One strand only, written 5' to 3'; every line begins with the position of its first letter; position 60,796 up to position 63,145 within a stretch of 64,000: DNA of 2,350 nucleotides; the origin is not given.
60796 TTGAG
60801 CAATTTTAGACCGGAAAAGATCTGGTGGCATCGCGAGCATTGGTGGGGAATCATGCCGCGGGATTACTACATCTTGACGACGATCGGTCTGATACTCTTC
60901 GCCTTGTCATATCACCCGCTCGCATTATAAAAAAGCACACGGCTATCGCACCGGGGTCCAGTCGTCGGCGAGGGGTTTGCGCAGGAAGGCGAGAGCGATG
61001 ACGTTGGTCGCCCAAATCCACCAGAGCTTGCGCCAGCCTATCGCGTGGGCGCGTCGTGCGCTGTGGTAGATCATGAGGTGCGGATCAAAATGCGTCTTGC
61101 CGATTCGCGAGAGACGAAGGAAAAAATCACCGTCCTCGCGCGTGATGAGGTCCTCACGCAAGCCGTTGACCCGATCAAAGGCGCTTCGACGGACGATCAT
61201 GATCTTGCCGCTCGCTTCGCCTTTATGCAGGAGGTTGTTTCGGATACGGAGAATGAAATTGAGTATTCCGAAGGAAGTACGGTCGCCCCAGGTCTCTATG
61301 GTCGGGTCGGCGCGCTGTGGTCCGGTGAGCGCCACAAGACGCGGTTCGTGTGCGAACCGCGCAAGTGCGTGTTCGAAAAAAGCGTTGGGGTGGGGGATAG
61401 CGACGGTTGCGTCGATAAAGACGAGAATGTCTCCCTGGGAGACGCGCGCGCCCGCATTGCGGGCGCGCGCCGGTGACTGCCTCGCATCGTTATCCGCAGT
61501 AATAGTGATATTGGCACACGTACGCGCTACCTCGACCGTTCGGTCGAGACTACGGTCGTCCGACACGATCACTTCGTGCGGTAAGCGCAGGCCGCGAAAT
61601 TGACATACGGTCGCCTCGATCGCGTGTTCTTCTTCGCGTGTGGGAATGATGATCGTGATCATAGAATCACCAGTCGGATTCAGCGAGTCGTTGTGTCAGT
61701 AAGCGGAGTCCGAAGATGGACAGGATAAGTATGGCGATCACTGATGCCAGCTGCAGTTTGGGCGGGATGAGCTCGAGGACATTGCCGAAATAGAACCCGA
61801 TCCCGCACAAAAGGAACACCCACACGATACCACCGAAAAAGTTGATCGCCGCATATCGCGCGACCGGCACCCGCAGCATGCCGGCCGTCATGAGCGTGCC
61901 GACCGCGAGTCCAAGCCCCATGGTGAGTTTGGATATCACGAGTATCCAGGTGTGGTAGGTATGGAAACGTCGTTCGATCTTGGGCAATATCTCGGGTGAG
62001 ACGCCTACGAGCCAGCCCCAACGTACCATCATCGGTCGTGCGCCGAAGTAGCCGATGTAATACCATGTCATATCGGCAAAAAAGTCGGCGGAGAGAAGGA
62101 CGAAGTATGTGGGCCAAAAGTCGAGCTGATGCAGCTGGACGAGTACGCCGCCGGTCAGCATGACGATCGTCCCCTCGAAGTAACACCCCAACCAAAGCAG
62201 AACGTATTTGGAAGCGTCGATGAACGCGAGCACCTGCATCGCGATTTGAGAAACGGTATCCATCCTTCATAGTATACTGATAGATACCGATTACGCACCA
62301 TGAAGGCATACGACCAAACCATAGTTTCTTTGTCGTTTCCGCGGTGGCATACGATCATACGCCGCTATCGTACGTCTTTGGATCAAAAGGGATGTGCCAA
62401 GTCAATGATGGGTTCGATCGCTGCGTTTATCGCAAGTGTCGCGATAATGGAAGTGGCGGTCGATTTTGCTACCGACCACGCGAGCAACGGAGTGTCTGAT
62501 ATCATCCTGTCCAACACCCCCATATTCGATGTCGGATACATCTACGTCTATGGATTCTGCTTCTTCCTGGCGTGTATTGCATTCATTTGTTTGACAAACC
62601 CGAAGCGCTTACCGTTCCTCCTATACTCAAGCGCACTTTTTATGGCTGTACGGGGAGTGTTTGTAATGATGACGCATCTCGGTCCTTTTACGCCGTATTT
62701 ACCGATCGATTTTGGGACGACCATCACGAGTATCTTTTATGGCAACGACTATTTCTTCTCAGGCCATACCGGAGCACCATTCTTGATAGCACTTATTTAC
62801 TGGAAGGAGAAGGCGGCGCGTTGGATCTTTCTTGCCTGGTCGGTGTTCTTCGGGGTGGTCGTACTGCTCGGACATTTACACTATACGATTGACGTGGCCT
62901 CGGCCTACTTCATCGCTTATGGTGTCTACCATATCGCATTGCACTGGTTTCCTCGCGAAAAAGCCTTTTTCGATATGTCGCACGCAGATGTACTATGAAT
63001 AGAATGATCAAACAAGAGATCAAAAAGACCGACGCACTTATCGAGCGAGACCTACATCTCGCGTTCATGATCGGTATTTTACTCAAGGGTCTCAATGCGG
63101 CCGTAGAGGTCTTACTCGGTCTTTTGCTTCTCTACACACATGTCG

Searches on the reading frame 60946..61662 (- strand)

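Call 48: search_protein_families(library=pfam, proteins=[window:60946-61662:-], max_evalue=0.0001)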
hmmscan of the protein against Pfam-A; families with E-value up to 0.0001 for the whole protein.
window:60946-61662:- (239 aa): 3 families
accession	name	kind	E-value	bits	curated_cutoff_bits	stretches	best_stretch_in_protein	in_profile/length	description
PF00535.33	Glycos_transf_2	-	1.4e-18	67.9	23.3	1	3-164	1-166/168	Glycosyl transferase family 2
PF10111.15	Glyco_tranf_2_2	-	7.2e-11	42.5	27.3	1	3-86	1-91/276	Glycosyltransferase like family 2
PF13641.12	Glyco_tranf_2_3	-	6.7e-07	30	27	1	2-204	3-215/230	Glycosyltransferase like family 2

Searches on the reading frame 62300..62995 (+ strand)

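Call 48: search_protein_families(library=pfam, proteins=[window:62300-62995:+], max_evalue=0.0001)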
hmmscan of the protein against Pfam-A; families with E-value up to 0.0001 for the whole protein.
window:62300-62995:+ (232 aa): 1 family
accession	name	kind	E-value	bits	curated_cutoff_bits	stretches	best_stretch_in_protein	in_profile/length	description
PF14360.12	PAP2_C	-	4.9e-09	37.1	27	1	149-212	3-71/74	PAP2 superfamily C-terminal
